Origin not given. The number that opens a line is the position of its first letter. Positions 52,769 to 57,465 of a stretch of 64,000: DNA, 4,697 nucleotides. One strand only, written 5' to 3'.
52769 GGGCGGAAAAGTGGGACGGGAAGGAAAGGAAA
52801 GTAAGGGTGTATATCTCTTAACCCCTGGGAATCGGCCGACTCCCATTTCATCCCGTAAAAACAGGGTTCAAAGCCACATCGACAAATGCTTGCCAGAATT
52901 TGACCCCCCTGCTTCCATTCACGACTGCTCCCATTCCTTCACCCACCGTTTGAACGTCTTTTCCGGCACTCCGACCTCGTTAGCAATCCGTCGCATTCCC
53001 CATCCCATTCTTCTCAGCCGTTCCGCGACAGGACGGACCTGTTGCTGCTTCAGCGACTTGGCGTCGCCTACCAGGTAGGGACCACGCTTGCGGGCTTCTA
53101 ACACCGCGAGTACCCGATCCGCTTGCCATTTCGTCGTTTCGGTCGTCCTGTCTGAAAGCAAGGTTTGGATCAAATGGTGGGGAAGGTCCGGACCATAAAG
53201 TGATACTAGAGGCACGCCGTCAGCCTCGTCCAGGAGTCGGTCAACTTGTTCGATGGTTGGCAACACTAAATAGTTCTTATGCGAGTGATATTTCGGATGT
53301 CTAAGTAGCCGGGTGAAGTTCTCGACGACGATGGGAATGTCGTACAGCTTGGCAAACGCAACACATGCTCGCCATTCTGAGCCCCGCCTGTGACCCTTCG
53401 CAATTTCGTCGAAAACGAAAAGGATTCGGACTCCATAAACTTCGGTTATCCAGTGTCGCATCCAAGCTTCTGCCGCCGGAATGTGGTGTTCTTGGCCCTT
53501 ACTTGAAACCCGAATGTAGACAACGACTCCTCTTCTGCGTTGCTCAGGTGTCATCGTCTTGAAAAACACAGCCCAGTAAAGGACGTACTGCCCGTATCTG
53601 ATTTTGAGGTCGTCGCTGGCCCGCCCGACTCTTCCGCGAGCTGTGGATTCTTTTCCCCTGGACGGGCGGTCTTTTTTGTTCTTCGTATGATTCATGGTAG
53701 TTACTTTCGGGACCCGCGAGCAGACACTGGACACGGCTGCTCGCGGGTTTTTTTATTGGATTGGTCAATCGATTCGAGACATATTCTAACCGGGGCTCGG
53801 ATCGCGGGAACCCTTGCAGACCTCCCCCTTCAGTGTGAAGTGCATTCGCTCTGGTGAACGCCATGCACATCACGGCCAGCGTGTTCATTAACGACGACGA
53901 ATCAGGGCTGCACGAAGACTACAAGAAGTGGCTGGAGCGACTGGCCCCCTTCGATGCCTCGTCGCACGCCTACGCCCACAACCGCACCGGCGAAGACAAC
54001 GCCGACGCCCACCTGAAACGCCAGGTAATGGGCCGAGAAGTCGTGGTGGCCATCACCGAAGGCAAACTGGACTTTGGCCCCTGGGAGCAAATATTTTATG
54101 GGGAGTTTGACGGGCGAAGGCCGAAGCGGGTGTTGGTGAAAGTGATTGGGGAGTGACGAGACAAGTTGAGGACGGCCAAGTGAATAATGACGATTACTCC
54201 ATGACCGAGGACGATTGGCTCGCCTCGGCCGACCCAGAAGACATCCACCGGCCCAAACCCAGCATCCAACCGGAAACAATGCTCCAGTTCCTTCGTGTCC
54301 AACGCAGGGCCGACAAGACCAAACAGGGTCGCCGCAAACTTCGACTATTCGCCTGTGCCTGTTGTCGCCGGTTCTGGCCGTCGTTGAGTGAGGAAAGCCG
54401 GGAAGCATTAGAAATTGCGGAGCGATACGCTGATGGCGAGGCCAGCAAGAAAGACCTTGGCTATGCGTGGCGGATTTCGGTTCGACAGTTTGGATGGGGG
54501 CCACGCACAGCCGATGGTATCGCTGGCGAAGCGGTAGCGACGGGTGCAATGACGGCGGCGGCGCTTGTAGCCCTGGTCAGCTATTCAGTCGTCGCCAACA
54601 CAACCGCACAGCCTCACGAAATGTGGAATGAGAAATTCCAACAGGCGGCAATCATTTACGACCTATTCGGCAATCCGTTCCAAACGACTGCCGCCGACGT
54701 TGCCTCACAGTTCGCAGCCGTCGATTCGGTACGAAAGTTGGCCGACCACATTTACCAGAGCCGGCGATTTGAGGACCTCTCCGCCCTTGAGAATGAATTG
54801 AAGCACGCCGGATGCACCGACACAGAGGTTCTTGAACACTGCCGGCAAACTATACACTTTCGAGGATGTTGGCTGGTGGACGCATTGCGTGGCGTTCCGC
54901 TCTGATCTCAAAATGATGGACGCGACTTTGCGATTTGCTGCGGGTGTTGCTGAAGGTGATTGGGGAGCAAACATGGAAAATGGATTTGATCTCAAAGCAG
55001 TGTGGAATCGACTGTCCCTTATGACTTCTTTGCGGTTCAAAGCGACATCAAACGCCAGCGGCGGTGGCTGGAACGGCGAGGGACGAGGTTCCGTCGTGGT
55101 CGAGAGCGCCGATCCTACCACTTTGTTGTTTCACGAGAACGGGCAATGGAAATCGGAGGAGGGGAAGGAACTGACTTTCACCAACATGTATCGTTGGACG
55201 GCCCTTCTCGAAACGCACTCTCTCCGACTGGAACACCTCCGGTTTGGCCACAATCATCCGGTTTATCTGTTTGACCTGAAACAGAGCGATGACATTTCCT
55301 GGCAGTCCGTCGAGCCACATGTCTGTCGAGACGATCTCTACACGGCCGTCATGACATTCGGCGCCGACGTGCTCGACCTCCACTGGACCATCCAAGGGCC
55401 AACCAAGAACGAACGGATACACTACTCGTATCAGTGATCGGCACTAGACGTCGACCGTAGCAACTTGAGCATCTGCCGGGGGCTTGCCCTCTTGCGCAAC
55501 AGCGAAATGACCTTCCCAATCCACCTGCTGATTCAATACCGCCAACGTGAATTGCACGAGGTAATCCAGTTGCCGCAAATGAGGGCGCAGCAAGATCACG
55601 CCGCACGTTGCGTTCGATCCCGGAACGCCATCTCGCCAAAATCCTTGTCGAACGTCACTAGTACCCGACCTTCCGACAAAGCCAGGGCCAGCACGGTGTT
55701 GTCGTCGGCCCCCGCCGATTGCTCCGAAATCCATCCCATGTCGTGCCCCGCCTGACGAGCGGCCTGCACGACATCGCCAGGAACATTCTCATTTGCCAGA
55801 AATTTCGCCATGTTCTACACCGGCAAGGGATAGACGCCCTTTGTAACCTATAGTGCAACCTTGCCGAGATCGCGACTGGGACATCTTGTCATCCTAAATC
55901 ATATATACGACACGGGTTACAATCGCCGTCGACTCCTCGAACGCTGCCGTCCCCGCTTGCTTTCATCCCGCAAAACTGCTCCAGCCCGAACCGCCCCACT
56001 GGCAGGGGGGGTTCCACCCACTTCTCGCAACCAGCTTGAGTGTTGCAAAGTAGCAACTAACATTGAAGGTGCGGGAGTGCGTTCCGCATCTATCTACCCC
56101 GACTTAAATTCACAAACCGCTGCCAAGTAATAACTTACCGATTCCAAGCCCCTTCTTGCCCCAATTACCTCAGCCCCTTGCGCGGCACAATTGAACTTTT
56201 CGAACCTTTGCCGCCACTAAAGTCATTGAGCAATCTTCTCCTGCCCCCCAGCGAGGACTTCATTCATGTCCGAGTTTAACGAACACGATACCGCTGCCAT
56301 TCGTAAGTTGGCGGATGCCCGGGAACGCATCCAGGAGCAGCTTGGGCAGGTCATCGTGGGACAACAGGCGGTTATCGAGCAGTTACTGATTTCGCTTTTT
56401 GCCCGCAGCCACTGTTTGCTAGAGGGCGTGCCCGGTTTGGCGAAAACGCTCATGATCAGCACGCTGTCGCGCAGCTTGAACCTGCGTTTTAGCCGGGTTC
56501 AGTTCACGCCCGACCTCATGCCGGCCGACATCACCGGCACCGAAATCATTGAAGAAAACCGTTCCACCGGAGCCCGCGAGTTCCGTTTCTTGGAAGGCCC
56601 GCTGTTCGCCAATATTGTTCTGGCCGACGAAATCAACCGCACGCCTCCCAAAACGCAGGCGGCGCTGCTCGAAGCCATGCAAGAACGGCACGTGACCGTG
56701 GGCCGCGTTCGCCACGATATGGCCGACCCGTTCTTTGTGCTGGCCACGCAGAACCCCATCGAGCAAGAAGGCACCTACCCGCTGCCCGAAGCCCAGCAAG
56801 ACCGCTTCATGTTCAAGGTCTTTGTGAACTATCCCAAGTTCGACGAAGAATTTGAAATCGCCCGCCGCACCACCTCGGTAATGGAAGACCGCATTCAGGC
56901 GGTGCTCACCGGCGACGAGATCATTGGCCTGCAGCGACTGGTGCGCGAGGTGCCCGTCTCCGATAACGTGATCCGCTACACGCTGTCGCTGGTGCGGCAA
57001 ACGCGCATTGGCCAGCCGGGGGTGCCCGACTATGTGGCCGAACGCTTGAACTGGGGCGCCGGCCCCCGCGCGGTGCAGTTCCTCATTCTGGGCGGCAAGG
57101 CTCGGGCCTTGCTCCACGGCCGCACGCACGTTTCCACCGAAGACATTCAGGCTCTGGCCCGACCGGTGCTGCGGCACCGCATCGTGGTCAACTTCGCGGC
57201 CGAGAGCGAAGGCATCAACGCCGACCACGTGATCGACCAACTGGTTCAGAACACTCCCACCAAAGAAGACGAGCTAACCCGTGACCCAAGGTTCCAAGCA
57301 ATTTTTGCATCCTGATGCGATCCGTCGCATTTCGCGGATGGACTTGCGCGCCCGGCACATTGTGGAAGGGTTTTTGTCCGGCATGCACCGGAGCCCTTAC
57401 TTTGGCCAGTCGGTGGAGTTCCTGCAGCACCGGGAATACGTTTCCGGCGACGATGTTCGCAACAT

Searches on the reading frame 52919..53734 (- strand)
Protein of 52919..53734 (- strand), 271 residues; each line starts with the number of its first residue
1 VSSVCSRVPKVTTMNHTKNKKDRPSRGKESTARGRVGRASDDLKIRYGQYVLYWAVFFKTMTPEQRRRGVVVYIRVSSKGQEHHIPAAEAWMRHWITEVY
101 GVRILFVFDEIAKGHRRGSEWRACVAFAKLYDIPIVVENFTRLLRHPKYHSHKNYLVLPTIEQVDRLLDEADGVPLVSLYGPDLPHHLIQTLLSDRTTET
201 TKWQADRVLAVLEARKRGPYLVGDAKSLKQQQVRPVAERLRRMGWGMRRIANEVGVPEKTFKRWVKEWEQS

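Call 3: search_protein_families(library=pfam, proteins=[window:52919-53734:-], max_evalue=0.1)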
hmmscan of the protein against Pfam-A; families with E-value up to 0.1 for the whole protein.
window:52919-53734:- (271 aa): 5 families
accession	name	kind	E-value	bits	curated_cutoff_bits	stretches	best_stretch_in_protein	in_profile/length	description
PF13384.12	HTH_23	-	0.00015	22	24.6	1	236-270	10-43/50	Homeodomain-like domain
PF00239.26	Resolvase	-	0.00078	20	23.3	1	70-147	1-79/145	Resolvase, N terminal domain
PF13518.12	HTH_28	-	0.0018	18.8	25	1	243-270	11-38/52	Helix-turn-helix domain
PF13551.12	HTH_29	-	0.0033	17.9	28.1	1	239-270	6-38/64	Winged helix-turn helix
PF06056.18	Terminase_5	-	0.084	13.3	20.3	0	233-266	2-35/58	Putative ATPase subunit of terminase (gpP-like)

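Call 4: search_protein_families(library=padloc, proteins=[window:52919-53734:-], max_evalue=0.1)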
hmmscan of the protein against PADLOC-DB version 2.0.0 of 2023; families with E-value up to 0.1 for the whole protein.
window:52919-53734:- (271 aa): 0 families

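Call 22: search_protein_families(library=phrogs, proteins=[window:52919-53734:-], max_evalue=0.01)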
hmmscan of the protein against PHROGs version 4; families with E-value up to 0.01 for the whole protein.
window:52919-53734:- (271 aa): 2 families
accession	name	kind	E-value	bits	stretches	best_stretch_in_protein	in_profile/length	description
phrog_125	-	DNA, RNA and nucleotide metabolism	1.3e-06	29.1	1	212-268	148-203/254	DNA invertase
phrog_6962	-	unknown function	0.0025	19.1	0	241-267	11-37/73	-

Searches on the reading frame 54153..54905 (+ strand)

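Call 3: search_protein_families(library=pfam, proteins=[window:54153-54905:+], max_evalue=0.1)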
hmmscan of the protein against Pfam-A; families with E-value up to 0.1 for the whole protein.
window:54153-54905:+ (250 aa): 0 families

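Call 4: search_protein_families(library=padloc, proteins=[window:54153-54905:+], max_evalue=0.1)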
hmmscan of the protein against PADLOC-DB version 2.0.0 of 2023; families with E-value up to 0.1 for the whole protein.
window:54153-54905:+ (250 aa): 0 families

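Call 54: search_protein_families(library=ncbifam, proteins=[window:54153-54905:+], max_evalue=0.01)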
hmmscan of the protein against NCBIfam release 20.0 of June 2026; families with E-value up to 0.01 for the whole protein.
window:54153-54905:+ (250 aa): 1 family
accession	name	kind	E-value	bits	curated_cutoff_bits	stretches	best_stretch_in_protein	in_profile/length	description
TIGR03041.1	PS_antenn_a_b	subfamily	0.0087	15.5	335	0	103-184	204-288/321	chlorophyll a/b binding light-harvesting protein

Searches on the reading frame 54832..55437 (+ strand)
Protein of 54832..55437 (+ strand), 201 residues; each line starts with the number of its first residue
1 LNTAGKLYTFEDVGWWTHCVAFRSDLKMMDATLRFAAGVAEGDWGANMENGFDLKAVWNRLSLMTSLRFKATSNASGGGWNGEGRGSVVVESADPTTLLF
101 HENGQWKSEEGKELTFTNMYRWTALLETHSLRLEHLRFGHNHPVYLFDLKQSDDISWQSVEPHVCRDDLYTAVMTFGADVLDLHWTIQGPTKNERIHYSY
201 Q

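Call 3: search_protein_families(library=pfam, proteins=[window:54832-55437:+], max_evalue=0.1)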
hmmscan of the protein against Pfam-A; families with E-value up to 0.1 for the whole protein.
window:54832-55437:+ (201 aa): 1 family
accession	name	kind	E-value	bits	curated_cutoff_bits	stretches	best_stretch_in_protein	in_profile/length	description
PF19834.4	DUF6314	-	8.9e-12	46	23.1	1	81-200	19-129/131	Family of unknown function (DUF6314)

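Call 4: search_protein_families(library=padloc, proteins=[window:54832-55437:+], max_evalue=0.1)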
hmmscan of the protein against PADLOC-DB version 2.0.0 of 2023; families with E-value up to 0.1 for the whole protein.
window:54832-55437:+ (201 aa): 0 families

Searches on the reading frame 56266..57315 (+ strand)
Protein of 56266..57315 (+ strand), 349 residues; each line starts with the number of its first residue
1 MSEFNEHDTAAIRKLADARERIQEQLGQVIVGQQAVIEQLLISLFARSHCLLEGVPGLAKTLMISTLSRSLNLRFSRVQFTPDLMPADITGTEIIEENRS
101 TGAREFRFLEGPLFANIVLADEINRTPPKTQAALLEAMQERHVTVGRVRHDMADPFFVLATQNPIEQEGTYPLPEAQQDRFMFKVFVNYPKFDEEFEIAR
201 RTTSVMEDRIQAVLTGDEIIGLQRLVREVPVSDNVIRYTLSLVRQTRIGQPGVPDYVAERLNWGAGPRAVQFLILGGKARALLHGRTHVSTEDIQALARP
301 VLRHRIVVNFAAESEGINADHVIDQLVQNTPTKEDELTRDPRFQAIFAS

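Call 23: search_protein_families(library=pfam, proteins=[window:56266-57315:+], max_evalue=0.001)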
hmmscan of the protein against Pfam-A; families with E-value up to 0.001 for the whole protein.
window:56266-57315:+ (349 aa): 5 families
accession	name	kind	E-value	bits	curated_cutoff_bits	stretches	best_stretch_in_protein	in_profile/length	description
PF07726.17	AAA_3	-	5.7e-63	211.1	27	1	49-183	1-131/131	ATPase family associated with various cellular activities (AAA)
PF17863.7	AAA_lid_2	-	8.2e-18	64.4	22.7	1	258-325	6-73/74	AAA lid domain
PF07728.20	AAA_5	-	6.2e-13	49.4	22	1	49-181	1-139/139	AAA domain (dynein-related subfamily)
PF20030.5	bpMoxR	-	5e-11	42.5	27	1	22-191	6-170/205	MoxR domain in the MoxR-vWA-beta-propeller ternary systems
PF00158.32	Sigma54_activat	-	0.00063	19.9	20.2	0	117-168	96-148/168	Sigma-54 interaction domain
